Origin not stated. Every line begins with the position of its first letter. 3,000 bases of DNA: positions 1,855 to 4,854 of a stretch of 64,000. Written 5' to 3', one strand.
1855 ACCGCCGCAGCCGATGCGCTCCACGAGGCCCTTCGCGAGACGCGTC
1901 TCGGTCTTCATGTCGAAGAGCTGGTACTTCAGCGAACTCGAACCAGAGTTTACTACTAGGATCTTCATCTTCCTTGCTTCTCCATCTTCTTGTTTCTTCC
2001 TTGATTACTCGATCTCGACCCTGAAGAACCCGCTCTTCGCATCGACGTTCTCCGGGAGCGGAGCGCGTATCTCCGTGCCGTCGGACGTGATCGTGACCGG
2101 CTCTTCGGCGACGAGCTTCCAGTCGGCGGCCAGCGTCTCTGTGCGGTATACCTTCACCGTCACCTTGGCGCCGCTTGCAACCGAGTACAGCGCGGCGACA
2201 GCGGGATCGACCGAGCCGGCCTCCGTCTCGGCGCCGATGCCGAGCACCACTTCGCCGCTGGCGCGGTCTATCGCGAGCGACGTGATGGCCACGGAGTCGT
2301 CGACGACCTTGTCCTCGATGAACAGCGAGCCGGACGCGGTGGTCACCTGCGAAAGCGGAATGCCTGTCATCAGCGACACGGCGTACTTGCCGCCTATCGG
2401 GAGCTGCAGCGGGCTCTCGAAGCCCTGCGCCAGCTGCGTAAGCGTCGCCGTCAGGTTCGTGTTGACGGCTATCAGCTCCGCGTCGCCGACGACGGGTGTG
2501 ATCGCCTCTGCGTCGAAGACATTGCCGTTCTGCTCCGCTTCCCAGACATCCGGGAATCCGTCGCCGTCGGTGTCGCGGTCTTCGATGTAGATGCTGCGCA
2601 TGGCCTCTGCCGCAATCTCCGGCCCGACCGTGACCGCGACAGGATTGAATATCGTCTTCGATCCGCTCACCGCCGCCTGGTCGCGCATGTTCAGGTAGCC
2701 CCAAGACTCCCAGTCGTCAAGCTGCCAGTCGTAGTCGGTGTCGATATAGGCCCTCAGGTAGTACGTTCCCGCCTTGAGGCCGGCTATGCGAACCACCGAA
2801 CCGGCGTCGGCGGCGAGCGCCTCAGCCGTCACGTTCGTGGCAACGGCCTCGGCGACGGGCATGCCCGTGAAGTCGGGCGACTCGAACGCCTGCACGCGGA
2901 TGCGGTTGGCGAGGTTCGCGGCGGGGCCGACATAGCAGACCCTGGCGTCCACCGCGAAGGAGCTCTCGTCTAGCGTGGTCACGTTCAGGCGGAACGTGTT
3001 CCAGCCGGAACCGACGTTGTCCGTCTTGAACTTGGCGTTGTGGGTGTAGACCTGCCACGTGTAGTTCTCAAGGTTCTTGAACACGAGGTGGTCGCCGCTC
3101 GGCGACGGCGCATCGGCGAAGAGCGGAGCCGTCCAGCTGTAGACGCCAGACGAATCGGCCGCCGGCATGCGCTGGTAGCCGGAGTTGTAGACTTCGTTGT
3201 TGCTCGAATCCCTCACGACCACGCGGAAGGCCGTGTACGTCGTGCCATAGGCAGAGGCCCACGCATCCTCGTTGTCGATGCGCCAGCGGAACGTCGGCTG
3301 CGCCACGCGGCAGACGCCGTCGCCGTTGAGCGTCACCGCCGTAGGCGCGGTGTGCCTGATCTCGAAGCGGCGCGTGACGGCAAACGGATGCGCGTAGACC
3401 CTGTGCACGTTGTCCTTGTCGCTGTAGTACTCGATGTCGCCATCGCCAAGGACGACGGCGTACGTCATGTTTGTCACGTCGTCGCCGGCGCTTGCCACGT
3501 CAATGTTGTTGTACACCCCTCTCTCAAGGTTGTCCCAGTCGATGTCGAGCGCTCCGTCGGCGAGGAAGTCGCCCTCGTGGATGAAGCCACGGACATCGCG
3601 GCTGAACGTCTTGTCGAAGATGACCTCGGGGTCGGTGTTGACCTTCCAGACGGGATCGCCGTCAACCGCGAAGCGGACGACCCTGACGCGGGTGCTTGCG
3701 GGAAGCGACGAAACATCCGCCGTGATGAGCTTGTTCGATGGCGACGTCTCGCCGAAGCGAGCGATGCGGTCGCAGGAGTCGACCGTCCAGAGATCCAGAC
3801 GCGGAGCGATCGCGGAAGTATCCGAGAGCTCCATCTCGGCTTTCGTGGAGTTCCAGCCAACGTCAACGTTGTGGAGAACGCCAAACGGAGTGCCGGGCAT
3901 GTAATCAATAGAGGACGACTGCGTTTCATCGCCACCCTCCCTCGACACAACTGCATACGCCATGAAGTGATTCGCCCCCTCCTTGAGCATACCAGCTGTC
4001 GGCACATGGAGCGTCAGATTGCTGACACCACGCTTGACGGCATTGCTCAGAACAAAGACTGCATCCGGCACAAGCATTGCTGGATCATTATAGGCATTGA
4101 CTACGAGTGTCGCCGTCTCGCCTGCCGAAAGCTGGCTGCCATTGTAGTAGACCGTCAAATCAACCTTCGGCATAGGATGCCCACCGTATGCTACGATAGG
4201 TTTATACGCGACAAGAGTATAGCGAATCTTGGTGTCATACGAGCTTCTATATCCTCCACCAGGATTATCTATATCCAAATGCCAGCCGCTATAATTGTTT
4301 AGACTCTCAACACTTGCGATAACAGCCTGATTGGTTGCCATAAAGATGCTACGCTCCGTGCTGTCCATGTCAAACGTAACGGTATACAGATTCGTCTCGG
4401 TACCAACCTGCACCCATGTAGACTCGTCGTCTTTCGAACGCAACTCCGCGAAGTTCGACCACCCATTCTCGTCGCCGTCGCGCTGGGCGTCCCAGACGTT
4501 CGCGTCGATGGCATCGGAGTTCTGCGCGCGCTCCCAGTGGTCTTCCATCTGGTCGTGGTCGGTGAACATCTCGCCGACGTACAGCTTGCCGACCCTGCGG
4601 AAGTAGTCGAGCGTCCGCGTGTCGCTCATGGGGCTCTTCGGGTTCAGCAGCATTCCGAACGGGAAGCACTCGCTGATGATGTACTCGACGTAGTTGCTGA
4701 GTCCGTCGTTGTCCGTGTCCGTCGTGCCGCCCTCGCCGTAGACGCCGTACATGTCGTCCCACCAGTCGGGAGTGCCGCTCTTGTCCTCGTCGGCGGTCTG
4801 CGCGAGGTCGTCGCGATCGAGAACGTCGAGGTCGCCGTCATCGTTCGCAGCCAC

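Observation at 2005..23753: Operon-like unit of about 21.6 kb encoding two giant secreted proteins with a small lipoprotein between them, running straight into ackA-pta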

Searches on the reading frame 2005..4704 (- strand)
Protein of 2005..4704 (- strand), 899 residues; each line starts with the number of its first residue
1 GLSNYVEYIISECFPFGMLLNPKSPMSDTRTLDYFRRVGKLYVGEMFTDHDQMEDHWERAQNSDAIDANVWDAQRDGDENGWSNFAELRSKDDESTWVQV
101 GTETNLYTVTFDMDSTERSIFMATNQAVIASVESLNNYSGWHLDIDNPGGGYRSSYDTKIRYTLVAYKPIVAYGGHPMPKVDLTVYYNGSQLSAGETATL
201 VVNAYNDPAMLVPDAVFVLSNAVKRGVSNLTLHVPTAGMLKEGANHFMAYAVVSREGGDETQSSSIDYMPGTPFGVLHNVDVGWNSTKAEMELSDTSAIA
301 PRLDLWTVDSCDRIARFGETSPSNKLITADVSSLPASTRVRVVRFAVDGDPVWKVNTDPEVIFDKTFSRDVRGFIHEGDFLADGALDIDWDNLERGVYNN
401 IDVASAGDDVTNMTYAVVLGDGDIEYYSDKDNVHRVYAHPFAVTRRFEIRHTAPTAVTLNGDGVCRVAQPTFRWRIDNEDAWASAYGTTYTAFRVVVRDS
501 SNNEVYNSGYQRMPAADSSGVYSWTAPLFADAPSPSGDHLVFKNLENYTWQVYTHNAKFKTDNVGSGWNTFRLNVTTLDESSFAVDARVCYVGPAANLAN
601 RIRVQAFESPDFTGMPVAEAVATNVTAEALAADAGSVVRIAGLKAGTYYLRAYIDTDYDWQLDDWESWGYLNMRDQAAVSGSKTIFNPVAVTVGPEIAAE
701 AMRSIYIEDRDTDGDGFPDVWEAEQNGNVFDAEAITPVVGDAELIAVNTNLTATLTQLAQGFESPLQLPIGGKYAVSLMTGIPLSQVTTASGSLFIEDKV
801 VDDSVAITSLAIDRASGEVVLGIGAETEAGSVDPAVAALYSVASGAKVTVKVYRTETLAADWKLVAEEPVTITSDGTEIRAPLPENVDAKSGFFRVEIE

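Call 30: find_homologous_proteins(query=window:2005-4704:-, max_evalue=0.00001)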
Query window:2005-4704:- (899 aa): 23 proteins with E <= 0.00001 among 8000 candidates.
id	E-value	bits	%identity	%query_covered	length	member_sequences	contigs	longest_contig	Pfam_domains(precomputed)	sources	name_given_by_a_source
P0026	0.0e+0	1237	63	100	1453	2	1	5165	-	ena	-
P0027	0.0e+0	1086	57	100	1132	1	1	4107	PF18884.6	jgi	-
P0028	2.7e-267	908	74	60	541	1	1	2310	-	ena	-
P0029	1.3e-264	899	52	100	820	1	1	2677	-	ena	-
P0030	5.9e-253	860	69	61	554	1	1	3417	-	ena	-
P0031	2.0e-178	614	43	75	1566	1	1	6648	PF13385.14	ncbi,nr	ncbi:MAG: LamG domain-containing protein [bacterium]|nr:LamG domain-containing protein [Candidatus C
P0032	6.8e-167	576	52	57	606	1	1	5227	-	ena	-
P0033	3.9e-157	543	50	36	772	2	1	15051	-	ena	-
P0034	3.2e-147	510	45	71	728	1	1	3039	-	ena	-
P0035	1.6e-107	379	33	74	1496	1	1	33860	PF18884.6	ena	-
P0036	2.7e-88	315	32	76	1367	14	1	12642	-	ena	-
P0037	3.0e-87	312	32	76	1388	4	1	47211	-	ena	-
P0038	5.7e-85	304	34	61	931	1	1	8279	-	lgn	-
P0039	4.5e-83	298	36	33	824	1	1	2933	-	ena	-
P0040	2.6e-79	286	32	80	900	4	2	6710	-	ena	-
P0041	3.7e-78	282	30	67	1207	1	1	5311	-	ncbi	-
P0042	1.2e-77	280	35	58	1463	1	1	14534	-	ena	-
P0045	8.8e-59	218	38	34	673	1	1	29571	-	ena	-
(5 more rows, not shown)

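Call 31: find_encoding_contigs(protein=P0037, flank=10000, max_places=2)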
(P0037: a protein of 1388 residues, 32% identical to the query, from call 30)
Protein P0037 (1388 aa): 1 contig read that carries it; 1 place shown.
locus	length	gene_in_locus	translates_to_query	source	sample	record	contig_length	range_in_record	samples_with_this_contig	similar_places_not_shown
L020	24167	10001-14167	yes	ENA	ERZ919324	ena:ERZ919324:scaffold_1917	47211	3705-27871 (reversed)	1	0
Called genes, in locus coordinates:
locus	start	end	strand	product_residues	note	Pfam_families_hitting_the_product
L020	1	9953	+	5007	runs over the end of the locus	-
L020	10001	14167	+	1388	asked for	-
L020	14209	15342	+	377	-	PF00871:Acetate_kinase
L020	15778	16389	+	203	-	-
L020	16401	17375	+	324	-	PF13580:SIS_2 (faint), PF01380:SIS, PF00571:CBS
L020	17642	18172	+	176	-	PF28178:Amuc_1102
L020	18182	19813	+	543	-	PF11104:PilM_2, PF06723:MreB_Mbl (faint), PF14450:FtsA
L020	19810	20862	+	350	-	PF28028:Amuc_1100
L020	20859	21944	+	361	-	PF18884:TSP3_bac (weak)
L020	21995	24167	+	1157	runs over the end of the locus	PF00263:Secretin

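Call 32: find_encoding_contigs(protein=P0035, flank=10000, max_places=2)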
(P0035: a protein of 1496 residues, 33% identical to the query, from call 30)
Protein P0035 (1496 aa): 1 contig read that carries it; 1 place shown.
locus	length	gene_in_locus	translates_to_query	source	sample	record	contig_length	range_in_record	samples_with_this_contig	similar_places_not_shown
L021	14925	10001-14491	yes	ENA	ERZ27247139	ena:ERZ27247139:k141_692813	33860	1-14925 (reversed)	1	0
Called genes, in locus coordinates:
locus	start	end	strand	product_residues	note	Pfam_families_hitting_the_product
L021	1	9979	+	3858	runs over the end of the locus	PF18884:TSP3_bac (faint), PF13385:Laminin_G_3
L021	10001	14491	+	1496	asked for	PF18884:TSP3_bac (faint)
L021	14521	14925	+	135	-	?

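Call 33: find_encoding_contigs(protein=P0045, flank=10000, max_places=2)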
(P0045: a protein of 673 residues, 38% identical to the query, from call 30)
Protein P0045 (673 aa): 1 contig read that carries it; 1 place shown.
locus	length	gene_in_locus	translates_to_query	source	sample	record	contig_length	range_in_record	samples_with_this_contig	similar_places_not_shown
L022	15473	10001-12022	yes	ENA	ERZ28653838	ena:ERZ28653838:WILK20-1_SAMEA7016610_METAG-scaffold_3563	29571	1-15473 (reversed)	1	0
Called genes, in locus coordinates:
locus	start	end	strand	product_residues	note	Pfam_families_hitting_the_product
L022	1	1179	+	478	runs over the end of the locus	PF06074:Portal_Mu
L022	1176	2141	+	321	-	PF10123:Mu-like_Pro_N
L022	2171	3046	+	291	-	-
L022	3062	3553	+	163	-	-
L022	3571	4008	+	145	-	-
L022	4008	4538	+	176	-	-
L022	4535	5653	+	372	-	-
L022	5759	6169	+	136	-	-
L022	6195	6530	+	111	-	-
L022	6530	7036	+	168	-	-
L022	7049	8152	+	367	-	-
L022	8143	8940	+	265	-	-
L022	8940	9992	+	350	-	-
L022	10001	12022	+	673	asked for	-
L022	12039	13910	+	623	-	-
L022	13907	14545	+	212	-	-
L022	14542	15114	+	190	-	-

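Call 35: search_protein_families(library=phrogs, proteins=[P0045], max_evalue=0.01)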
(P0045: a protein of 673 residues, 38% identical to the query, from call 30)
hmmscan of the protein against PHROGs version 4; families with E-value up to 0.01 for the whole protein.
P0045 (673 aa): 0 families

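Call 56: search_protein_families(library=phrogs, proteins=[L022:1176-2141:+, L022:2171-3046:+, L022:4535-5653:+, L022:6530-7036:+, L022:7049-8152:+, L022:8143-8940:+, L022:8940-9992:+, L022:12039-13910:+, L022:13907-14545:+, L022:14542-15114:+], max_evalue=0.001)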
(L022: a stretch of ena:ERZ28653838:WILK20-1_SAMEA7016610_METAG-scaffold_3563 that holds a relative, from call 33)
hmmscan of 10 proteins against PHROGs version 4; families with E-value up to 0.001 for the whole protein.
L022:1176-2141:+ (321 aa): 2 families
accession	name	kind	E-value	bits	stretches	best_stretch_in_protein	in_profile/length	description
phrog_328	-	head and packaging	3.8e-28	100.1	1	4-286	3-265/339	head maturation protease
phrog_11321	-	unknown function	0.00054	20.5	1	168-313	163-319/327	-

L022:2171-3046:+ (291 aa): 0 families

L022:4535-5653:+ (372 aa): 1 family
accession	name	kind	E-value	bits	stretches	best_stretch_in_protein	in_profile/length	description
phrog_220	-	head and packaging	1.5e-10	40.7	1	18-339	916-1233/1338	minor head protein and DNA pilot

L022:6530-7036:+ (168 aa): 0 families

L022:7049-8152:+ (367 aa): 2 families
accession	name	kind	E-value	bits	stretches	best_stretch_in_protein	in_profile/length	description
phrog_1533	-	tail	5.1e-07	28.6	1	178-347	76-220/1688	tail length tape measure protein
phrog_7025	-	tail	6.4e-05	21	1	35-275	1130-1374/2880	tail length tape measure protein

L022:8143-8940:+ (265 aa): 0 families

L022:8940-9992:+ (350 aa): 0 families

L022:12039-13910:+ (623 aa): 0 families

L022:13907-14545:+ (212 aa): 0 families

L022:14542-15114:+ (190 aa): 0 families

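Call 57: predict_structure(alignment_id=A4)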
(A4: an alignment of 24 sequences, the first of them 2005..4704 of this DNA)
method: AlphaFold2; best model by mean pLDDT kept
length: 899 residues; sequences in the alignment: 24
mean_pLDDT: 74.6   pTM: 0.68
mean pLDDT of the five models: 74.6, 74.4, 74.0, 73.2, 72.5
residues with pLDDT >= 90: 227; 70-90: 376; 50-70: 168; < 50: 128
segments of 3 or more residues with pLDDT < 50: 50-71, 93-104, 119-125, 168-176, 256-264, 677-683, 737-771, 777-779, 829-844
pLDDT, mean of each block of 10 residues (from residue 1): 63 68 70 69 60 38 37 62 72 36 54 61 55 79 62 68 60 52 92 88 92 92 92 88 92 61 64 91 88 91 85 83 57 82 88 84 89 88 75 85 72 88 70 71 88 89 88 94 90 95 94 87 93 89 93 94 93 86 90 78 93 91 88 86 92 90 86 57 63 74 80 68 75 53 37 33 37 51 54 53 68 80 60 38 61 84 85 64 80 82
secondary structure, 60 per line:
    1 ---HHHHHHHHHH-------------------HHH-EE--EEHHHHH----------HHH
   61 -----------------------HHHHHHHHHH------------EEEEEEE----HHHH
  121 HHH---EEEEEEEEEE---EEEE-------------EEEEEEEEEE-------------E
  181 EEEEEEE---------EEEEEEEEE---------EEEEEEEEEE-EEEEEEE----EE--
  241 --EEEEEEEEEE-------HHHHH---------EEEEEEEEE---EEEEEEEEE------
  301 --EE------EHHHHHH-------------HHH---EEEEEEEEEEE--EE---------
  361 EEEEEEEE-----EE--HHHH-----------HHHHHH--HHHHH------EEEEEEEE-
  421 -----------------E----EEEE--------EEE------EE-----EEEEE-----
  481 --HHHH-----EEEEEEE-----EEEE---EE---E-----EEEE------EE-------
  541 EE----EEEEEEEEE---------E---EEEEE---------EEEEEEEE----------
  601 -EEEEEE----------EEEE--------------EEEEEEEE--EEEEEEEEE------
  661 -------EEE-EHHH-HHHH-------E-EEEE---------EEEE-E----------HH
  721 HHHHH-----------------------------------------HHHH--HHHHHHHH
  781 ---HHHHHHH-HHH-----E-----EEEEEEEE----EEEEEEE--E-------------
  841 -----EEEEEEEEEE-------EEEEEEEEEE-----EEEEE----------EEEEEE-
elements in order (helices of 4 or more, strands of 3 or more residues): H4-13 H43-47 H84-93 E106-112 H117-123 E127-136 E140-143 E157-166 E180-187 E197-205 E215-224 E226-232 E243-252 H260-264 E274-282 E286-294 H312-317 E337-347 E361-368 H378-381 H393-398 H401-405 E412-419 E443-446 E455-457 E471-475 H483-486 E492-498 E504-507 E522-525 E547-555 E569-573 E583-590 E602-607 E618-621 E636-643 E646-654 E668-670 H677-680 E690-693 E703-706 H719-725 H767-770 H773-780 H784-790 E806-813 E818-824 E846-855 E863-872 E878-882 E893-898

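Call 59: fold_search(model_id=the predicted structure, library=pdb)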
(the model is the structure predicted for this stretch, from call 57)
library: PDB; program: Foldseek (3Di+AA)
matches with E <= 10: 1394; with E <= 0.001: 82
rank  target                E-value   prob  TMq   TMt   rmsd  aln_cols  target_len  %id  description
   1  7q62_A                3.9e-08  0.98  0.10  0.08  31.9       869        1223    9  Structure of TEV cleaved A2ML1 dimer (A2ML1-TT dimer) (released 2022-04-20)
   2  5jpm_A                8.8e-08  0.97  0.10  0.13  26.8       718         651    9  Structure of the complex of human complement C4 with MASP-2 rebuilt using iMDFF (released 2016-08-10)
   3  8ayh_C                1.1e-07  0.99  0.11  0.14  22.6       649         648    9  Structure of Complement C5 in Complex with small molecule inhibitor and CVF (released 2022-12-21)
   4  9u61_E                2.2e-07  0.97  0.10  0.07  23.4       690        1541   10  CP/MBL pathways C3 convertase C4b2a and C3 complex (released 2026-01-14)
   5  3t4a_A                2.5e-07  0.98  0.12  0.15  22.1       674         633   10  Structure of a truncated form of Staphylococcal Complement Inhibitor B bound to human C3c at 3.4 Angstrom resolution (released 2011-11-23)
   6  3g6j_A                3.4e-07  0.92  0.11  0.13  25.5       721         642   10  C3b in complex with a C3b specific Fab (released 2009-03-10)
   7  7ad7_B                4.0e-07  0.99  0.10  0.14  22.5       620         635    8  Crystal structure of human complement C5 in complex with the K8 bovine knob domain peptide. (released 2021-03-10)
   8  7s62                  4.8e-07  0.80  0.09  0.07  37.2       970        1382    9  Locally refined protomer structure of native-form oocyte/egg Alpha-2-Macroglobulin (A2Moo) tetramer (released 2022-01-05)
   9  7ad6_B                5.0e-07  0.98  0.10  0.14  23.2       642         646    9  Crystal structure of human complement C5 in complex with the K92 bovine knob domain peptide. (released 2021-03-10)
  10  8cem_F                5.9e-07  0.95  0.11  0.14  24.6       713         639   10  Structure of bovine native C3, re-refinement (released 2023-04-05)
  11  8b0g_A                8.7e-07  0.97  0.11  0.09  21.9       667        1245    8  2C9, C5b9-CD59 structure (released 2023-02-22)
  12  6h04_A                1.1e-06  0.80  0.11  0.09  37.6       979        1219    8  Closed conformation of the Membrane Attack Complex (released 2018-12-19)
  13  6h03_A                2.0e-06  0.77  0.11  0.09  37.0       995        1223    8  OPEN CONFORMATION OF THE MEMBRANE ATTACK COMPLEX (released 2018-12-19)
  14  4yfd_A                2.1e-06  0.92  0.10  0.16  35.8       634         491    8  Crystal structure PTP delta Ig1-Fn2 in complex with IL-1RAcP (released 2015-05-06)
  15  8v2b_C                3.1e-06  0.57  0.09  0.11  37.2       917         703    8  Cryo-EM structure of mouse type II OSM receptor complex: model for full extracellular assembly (released 2024-11-20)
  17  7ptp_A                4.0e-06  0.82  0.10  0.12  31.4       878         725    9  In-situ structure of pentameric S-layer protein (released 2021-12-15)
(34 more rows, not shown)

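Call 73: find_encoding_contigs(protein=P0036, flank=10000, max_places=2)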
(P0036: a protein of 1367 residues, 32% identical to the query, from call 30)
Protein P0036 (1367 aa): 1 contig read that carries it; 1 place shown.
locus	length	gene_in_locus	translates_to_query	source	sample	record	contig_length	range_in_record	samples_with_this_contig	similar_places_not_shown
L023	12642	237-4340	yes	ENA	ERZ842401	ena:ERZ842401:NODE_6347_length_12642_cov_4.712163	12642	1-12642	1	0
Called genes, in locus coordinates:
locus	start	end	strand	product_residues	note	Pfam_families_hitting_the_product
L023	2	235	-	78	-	?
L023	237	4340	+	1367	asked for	-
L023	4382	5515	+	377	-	PF00871:Acetate_kinase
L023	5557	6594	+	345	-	PF01515:PTA_PTB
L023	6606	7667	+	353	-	PF13580:SIS_2 (faint), PF01380:SIS, PF00571:CBS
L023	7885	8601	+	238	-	PF28178:Amuc_1102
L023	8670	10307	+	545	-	PF11104:PilM_2, PF06723:MreB_Mbl (faint), PF14450:FtsA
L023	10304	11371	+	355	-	PF28028:Amuc_1100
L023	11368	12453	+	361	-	PF18884:TSP3_bac (weak)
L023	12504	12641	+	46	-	?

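Call 74: find_encoding_contigs(protein=P0042, flank=10000, max_places=2)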
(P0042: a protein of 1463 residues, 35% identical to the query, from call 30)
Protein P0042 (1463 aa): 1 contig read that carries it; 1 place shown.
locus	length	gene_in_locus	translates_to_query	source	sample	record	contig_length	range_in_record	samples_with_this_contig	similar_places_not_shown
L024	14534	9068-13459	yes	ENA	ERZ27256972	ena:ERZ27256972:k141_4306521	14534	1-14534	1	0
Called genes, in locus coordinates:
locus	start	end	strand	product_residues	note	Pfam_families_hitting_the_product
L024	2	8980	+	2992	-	?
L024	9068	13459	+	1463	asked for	-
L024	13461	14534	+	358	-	?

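Call 75: find_encoding_contigs(protein=P0033, flank=10000, max_places=2)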
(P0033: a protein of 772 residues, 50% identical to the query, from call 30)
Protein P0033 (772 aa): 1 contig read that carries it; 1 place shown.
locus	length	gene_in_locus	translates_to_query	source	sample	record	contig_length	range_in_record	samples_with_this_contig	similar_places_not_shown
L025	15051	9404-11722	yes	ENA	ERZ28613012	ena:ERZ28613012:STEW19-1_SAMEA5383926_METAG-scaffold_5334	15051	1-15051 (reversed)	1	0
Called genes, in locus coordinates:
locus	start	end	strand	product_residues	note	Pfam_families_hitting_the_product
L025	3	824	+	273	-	?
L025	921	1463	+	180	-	-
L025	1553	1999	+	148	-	-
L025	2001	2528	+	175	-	-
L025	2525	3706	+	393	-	-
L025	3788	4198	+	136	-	-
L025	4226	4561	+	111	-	-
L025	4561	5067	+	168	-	-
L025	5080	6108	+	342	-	-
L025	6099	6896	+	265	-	-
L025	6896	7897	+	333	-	-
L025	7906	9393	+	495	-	-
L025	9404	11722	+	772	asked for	-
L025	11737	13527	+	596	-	-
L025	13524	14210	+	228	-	-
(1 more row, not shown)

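Call 79: fold_search(model_id=the predicted structure, library=viral)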
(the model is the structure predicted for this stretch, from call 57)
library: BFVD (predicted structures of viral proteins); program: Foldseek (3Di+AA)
matches with E <= 10: 903; with E <= 0.001: 80
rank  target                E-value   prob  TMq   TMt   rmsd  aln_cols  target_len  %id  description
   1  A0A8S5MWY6            2.2e-09  1.00  0.12  0.10  34.2       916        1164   10  Uncharacterized protein [Siphoviridae sp. cth2082]
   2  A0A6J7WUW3            3.4e-09  0.99  0.10  0.10  52.8      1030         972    9  Fibronectin type-III domain-containing protein [uncultured Caudovirales phage]
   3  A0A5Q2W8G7            5.3e-09  0.98  0.09  0.10  44.0       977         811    7  (no name in the UniProt tables at hand)
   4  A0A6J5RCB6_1          6.2e-09  0.99  0.12  0.12  39.1       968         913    9  Fibronectin type III [uncultured Caudovirales phage]
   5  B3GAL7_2              5.0e-08  0.82  0.09  0.08  44.3      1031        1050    6  AMDV3_1 [uncultured virus]
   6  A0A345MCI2            6.5e-08  0.99  0.10  0.11  25.7       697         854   12  Minor tail protein [Gordonia phage Teatealatte]
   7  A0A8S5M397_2          8.1e-08  0.99  0.10  0.09  27.4       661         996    8  FdeC-like protein [Siphoviridae sp. ctqpo8]
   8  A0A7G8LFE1            9.6e-08  0.97  0.11  0.09  30.5       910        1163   11  (no name in the UniProt tables at hand)
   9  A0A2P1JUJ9            1.4e-07  0.98  0.11  0.11  38.8       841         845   10  Fibronectin type-III domain-containing protein [Bacillus phage Anath]
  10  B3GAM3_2              3.0e-07  0.84  0.08  0.09  27.0       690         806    7  AMDV4_2 [uncultured virus]
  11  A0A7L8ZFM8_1          3.6e-07  0.93  0.12  0.11  33.6       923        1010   10  (no name in the UniProt tables at hand)
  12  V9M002                4.9e-07  0.80  0.09  0.10  33.2       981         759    8  Uncharacterized protein [Vibrio phage VP4B]
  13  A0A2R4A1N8            6.5e-07  0.84  0.10  0.12  42.4       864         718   10  (no name in the UniProt tables at hand)
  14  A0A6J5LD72            8.5e-07  0.57  0.08  0.10  43.8      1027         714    9  SprB repeat [uncultured Caudovirales phage]
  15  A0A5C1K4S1            9.0e-07  0.94  0.10  0.12  39.6       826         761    9  (no name in the UniProt tables at hand)
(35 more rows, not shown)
